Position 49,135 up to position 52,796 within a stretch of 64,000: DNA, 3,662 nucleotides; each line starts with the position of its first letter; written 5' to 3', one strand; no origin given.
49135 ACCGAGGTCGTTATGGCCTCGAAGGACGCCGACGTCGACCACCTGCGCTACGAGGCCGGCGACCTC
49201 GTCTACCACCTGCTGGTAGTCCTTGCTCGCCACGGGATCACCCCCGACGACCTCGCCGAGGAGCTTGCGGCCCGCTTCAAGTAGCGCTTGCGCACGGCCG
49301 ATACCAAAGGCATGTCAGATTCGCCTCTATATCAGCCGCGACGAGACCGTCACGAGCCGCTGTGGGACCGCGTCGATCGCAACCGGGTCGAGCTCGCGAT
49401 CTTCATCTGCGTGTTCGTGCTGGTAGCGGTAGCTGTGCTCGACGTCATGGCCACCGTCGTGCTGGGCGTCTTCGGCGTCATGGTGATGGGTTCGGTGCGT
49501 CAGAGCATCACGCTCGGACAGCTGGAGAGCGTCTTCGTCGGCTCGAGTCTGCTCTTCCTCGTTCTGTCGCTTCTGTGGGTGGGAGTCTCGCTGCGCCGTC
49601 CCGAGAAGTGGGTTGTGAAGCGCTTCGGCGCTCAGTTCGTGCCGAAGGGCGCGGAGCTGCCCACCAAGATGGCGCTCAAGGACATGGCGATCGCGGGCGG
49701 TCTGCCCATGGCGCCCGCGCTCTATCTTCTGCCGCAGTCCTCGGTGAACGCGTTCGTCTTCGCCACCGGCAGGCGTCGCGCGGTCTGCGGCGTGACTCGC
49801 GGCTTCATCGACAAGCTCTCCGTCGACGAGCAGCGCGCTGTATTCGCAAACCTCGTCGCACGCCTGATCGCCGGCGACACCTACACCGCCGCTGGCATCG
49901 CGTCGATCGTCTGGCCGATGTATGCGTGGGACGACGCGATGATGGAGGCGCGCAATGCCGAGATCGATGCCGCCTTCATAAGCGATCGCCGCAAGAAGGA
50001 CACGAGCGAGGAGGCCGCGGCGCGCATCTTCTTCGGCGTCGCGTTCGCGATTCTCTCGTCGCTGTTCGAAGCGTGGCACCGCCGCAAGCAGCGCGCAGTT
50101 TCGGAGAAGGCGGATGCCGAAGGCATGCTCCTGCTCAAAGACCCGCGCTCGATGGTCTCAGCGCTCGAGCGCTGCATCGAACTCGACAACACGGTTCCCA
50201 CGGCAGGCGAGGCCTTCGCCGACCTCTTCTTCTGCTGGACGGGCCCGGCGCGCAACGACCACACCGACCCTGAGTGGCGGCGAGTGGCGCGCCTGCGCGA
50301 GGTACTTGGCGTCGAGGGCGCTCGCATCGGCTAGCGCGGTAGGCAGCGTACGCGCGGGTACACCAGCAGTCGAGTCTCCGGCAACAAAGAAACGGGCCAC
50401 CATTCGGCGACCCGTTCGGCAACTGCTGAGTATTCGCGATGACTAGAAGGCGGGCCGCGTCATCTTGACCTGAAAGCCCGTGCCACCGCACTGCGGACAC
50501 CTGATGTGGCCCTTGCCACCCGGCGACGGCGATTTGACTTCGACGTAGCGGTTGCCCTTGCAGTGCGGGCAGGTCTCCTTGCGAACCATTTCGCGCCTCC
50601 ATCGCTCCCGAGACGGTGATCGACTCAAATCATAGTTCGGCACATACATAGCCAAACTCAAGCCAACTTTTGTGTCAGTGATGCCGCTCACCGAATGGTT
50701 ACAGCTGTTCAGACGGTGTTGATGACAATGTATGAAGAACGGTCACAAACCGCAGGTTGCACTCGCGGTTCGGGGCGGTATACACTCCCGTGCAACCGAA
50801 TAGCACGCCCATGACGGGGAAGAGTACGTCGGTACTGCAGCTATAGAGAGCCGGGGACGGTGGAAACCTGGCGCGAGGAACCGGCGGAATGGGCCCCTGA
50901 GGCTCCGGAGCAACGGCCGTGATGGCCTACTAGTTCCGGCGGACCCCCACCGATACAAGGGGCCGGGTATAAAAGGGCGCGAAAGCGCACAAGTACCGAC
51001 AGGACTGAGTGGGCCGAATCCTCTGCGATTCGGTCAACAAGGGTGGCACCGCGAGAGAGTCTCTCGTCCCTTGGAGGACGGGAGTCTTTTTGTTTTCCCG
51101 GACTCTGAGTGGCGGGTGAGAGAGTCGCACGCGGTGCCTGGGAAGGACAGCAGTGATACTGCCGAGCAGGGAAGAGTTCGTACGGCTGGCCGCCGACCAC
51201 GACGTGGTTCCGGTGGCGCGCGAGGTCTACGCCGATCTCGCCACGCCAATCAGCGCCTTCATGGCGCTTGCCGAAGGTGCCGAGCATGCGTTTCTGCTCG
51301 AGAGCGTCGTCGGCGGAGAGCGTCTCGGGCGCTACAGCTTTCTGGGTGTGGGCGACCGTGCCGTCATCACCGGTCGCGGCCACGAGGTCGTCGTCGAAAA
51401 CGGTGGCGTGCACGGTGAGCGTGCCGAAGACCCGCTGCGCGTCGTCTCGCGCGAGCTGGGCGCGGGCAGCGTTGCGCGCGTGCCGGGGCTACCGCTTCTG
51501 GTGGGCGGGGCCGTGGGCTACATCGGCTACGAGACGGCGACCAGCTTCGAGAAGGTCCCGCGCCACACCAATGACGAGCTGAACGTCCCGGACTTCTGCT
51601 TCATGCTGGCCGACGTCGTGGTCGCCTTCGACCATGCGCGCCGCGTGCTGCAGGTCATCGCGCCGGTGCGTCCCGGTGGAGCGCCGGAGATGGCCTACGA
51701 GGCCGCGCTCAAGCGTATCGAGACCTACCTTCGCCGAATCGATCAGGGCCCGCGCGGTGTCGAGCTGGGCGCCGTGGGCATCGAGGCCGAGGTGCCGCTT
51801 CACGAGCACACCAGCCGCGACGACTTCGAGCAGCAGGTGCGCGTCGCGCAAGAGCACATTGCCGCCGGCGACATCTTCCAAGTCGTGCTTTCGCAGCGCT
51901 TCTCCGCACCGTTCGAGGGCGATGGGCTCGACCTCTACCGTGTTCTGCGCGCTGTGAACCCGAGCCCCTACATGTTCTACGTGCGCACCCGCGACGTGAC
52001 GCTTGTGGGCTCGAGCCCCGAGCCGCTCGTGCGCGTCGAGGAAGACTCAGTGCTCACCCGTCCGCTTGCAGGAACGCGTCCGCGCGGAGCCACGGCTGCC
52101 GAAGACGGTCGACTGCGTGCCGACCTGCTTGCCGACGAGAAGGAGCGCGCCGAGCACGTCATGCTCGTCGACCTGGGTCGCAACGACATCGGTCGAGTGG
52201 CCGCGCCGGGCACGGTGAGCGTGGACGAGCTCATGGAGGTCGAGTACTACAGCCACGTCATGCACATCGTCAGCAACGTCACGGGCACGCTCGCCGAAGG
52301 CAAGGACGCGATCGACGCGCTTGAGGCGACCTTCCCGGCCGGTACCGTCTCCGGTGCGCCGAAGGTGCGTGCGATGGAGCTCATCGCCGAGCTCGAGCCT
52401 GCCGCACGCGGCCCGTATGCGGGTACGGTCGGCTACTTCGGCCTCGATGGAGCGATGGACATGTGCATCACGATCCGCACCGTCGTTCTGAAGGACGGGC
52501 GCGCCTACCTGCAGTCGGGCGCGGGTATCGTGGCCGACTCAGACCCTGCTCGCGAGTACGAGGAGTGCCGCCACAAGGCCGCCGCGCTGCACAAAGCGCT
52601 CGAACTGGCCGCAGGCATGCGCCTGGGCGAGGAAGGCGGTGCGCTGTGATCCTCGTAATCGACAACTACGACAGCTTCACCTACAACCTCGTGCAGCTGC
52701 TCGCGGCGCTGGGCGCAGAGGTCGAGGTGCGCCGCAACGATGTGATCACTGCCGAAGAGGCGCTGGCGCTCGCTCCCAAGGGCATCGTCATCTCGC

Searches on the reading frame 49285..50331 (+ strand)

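Call 41: search_protein_families(library=pfam, proteins=[window:49285-50331:+], max_evalue=0.0001)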
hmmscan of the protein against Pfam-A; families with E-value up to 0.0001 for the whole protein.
window:49285-50331:+ (349 aa): 1 family
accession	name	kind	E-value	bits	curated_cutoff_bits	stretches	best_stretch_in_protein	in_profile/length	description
PF01435.24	Peptidase_M48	-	1.7e-06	28.4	20.3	1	129-322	9-166/186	Peptidase family M48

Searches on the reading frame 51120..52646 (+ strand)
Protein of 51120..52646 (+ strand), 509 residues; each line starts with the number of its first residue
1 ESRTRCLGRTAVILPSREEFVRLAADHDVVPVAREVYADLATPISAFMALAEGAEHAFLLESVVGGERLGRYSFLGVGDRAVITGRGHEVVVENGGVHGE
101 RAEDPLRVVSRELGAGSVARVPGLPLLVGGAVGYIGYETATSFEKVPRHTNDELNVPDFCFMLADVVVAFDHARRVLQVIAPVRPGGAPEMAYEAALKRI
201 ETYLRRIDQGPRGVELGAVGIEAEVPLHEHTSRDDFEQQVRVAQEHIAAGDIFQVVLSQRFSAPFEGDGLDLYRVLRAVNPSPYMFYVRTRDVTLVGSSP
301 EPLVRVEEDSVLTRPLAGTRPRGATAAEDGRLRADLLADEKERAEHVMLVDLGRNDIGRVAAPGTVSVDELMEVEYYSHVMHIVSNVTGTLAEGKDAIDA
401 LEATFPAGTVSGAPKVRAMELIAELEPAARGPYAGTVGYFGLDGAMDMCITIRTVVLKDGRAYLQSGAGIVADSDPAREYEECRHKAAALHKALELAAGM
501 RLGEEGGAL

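Call 41: search_protein_families(library=pfam, proteins=[window:51120-52646:+], max_evalue=0.0001)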
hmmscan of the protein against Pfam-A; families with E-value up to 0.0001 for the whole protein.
window:51120-52646:+ (509 aa): 2 families
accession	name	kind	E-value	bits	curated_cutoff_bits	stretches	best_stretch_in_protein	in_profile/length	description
PF00425.24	Chorismate_bind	-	1.1e-95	320.6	27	1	233-486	2-257/257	chorismate binding enzyme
PF04715.19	Anth_synt_I_N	-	1.8e-29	103.2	23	1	39-177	1-138/140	Anthranilate synthase component I, N terminal region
